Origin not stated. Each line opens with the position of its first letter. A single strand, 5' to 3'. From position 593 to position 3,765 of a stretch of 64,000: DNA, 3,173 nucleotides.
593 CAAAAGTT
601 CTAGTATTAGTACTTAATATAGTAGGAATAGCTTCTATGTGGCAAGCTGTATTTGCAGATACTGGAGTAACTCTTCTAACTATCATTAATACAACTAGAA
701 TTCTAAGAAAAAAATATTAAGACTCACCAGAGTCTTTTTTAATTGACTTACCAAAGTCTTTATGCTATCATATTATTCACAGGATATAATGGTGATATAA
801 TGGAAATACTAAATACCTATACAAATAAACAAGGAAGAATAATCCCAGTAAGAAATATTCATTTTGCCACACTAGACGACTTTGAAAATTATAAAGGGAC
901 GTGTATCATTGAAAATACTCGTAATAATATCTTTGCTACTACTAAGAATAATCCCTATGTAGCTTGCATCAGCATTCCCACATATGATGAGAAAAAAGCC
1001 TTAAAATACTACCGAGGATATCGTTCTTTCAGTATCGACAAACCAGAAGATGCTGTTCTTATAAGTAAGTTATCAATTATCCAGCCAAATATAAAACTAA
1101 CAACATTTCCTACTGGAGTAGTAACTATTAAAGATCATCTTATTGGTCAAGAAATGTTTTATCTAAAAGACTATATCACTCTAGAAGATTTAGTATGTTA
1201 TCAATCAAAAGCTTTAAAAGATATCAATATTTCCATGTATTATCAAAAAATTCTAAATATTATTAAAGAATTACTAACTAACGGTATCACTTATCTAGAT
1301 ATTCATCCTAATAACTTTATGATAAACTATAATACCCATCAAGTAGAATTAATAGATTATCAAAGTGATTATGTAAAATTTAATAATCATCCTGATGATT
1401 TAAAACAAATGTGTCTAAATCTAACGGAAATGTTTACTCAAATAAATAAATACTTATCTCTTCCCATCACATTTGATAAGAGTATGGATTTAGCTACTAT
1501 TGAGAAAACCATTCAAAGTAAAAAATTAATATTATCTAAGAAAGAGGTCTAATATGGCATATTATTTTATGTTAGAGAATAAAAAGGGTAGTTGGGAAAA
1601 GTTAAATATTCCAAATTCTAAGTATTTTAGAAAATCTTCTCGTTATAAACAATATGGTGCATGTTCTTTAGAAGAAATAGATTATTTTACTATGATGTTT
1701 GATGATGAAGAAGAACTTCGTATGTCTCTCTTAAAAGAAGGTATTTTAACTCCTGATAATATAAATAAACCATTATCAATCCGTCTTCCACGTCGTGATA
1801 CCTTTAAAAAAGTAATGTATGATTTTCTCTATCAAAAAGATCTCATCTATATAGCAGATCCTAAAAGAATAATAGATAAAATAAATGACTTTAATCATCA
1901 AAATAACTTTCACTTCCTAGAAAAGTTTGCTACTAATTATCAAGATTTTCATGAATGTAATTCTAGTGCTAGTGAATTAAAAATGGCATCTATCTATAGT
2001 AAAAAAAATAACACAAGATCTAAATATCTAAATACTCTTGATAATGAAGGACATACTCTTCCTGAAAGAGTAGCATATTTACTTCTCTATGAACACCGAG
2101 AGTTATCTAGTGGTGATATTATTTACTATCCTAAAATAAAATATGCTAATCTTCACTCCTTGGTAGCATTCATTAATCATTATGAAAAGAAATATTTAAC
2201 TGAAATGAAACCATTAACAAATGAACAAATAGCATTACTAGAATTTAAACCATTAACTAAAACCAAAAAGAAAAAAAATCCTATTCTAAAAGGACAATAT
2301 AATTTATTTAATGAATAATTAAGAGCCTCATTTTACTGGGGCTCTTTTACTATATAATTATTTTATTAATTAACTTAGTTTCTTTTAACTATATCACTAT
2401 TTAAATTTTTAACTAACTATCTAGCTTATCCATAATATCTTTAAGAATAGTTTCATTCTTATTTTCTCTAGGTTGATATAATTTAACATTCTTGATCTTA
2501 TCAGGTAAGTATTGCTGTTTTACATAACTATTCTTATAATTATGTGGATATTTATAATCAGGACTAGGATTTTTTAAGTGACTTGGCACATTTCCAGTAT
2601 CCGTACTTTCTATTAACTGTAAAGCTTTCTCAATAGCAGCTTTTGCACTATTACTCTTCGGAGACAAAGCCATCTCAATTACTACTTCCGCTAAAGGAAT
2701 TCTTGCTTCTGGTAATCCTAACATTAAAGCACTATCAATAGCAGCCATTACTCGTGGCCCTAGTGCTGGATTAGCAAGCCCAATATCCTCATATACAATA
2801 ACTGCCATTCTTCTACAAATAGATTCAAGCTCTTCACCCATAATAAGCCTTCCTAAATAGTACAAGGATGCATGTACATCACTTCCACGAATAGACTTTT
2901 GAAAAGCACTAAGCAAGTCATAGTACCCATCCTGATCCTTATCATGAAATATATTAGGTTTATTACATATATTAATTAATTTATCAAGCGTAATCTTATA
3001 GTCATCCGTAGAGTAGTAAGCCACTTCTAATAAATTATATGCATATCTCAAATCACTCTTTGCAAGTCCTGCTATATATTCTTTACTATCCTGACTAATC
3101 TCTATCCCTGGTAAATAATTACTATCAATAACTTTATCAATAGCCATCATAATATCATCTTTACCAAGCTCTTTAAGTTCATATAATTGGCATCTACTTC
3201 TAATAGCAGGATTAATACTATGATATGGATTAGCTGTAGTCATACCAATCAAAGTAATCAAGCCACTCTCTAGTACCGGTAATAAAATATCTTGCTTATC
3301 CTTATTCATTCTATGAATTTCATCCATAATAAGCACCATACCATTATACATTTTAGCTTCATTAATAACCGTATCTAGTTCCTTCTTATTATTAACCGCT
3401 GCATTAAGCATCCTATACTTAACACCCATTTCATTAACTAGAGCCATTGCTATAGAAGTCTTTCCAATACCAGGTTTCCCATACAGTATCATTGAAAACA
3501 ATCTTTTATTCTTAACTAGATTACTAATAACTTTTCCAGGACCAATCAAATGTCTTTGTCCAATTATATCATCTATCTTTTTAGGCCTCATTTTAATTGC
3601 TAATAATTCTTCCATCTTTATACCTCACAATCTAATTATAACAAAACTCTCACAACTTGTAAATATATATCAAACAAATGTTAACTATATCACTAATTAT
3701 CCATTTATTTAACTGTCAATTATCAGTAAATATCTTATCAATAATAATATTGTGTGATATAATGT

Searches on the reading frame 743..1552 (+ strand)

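Call 44: search_protein_families(library=pfam, proteins=[window:743-1552:+], max_evalue=0.001)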
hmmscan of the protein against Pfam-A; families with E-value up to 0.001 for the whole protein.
window:743-1552:+ (269 aa): 1 family
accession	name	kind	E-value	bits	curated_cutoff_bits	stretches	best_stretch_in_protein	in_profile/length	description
PF00069.31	Pkinase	-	0.0001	22.2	31.7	1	142-206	77-142/263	Protein kinase domain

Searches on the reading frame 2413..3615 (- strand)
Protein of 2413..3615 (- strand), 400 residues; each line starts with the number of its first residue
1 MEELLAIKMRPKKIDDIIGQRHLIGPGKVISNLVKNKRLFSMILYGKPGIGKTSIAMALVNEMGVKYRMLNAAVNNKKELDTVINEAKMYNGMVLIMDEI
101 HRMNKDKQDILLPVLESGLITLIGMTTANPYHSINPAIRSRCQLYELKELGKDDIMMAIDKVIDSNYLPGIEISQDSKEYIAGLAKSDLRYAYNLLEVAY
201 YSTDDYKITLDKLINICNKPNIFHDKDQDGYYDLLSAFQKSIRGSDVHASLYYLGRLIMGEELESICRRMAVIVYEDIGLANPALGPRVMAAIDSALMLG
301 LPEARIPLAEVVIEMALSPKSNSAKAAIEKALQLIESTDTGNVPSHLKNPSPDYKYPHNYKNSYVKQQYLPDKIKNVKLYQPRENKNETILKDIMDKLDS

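Call 44: search_protein_families(library=pfam, proteins=[window:2413-3615:-], max_evalue=0.001)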
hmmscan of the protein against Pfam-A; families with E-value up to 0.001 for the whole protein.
window:2413-3615:- (400 aa): 10 families
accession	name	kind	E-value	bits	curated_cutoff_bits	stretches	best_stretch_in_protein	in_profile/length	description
PF12002.13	MgsA_C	-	5.2e-50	170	27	1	244-398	1-166/167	MgsA AAA+ ATPase C terminal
PF16193.11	AAA_assoc_2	-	1.1e-17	64.4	34.3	1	171-243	5-81/81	AAA C-terminal domain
PF05496.18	RuvB_N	-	1.1e-16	61.4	27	1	9-122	1-115/159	Holliday junction DNA helicase RuvB P-loop domain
PF00004.35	AAA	-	1e-15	58.7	21.2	1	42-144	1-125/131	ATPase family associated with various cellular activities (AAA)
PF07728.20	AAA_5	-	1.6e-06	28.6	22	1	42-118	2-93/139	AAA domain (dynein-related subfamily)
PF06068.19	TIP49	-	2.6e-05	24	23.8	1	13-70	22-83/347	TIP49 P-loop domain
PF00158.32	Sigma54_activat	-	4.3e-05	23.7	20.2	0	91-128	93-130/168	Sigma-54 interaction domain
PF13177.12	DNA_pol3_delta2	-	4.4e-05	24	27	0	93-150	103-160/161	DNA polymerase III, delta subunit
PF20720.3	nSTAND3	-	7.9e-05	22.8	27.2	1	42-88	20-65/155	Novel STAND NTPase 3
PF00910.28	RNA_helicase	-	0.00024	22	21.5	1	43-113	2-65/105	RNA helicase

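Call 54: find_homologous_proteins(query=window:2413-3615:-, max_evalue=1e-50)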
Query window:2413-3615:- (400 aa): 8000 proteins with E <= 1e-50 among 8000 candidates; the best 120 are listed.
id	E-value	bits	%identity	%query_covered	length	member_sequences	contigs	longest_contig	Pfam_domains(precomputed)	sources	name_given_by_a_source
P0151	1.6e-258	875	100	100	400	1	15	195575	PF16193.12,PF00004.36,PF05496.19,PF07728.21,PF12002.14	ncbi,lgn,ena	-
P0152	3.4e-258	874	100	100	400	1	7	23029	PF16193.12,PF00004.36,PF05496.19,PF07728.21,PF12002.14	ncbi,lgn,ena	-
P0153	4.1e-258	873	100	100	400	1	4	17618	PF16193.12,PF00004.36,PF05496.19,PF07728.21,PF12002.14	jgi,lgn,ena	-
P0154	5.2e-258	873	100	100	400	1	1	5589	PF16193.12,PF06068.20,PF00004.36,PF05496.19,PF07728.21,PF12002.14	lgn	-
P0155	5.3e-258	873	100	100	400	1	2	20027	PF16193.12,PF06068.20,PF00004.36,PF05496.19,PF07728.21,PF12002.14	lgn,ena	-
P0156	5.6e-258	873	100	100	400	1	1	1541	PF16193.12,PF00004.36,PF05496.19,PF07728.21,PF12002.14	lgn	-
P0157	6.4e-258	873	100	100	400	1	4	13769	PF16193.12,PF00004.36,PF05496.19,PF07728.21,PF12002.14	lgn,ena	-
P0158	7.2e-258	873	100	100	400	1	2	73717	PF16193.12,PF00004.36,PF05496.19,PF07728.21,PF12002.14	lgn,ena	-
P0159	1.1e-257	872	100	100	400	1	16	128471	PF16193.12,PF00004.36,PF05496.19,PF07728.21,PF12002.14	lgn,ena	-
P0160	1.1e-257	872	100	100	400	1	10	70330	PF16193.12,PF00004.36,PF05496.19,PF07728.21,PF12002.14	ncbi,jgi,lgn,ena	-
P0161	1.6e-257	871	100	100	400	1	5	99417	PF16193.12,PF00004.36,PF05496.19,PF07728.21,PF12002.14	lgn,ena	-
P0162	1.7e-257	871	100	100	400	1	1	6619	PF16193.12,PF00004.36,PF05496.19,PF07728.21,PF12002.14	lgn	-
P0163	1.7e-257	871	100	100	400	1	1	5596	PF16193.12,PF00004.36,PF05496.19,PF07728.21,PF12002.14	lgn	-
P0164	1.9e-257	871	100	100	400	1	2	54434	PF16193.12,PF00004.36,PF05496.19,PF07728.21,PF12002.14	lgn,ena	-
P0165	2.1e-257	871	100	100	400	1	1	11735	PF16193.12,PF06068.20,PF00004.36,PF05496.19,PF07728.21,PF12002.14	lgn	-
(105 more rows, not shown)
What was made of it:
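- Tried and rejected: Second attempt at taxonomy (call 54).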
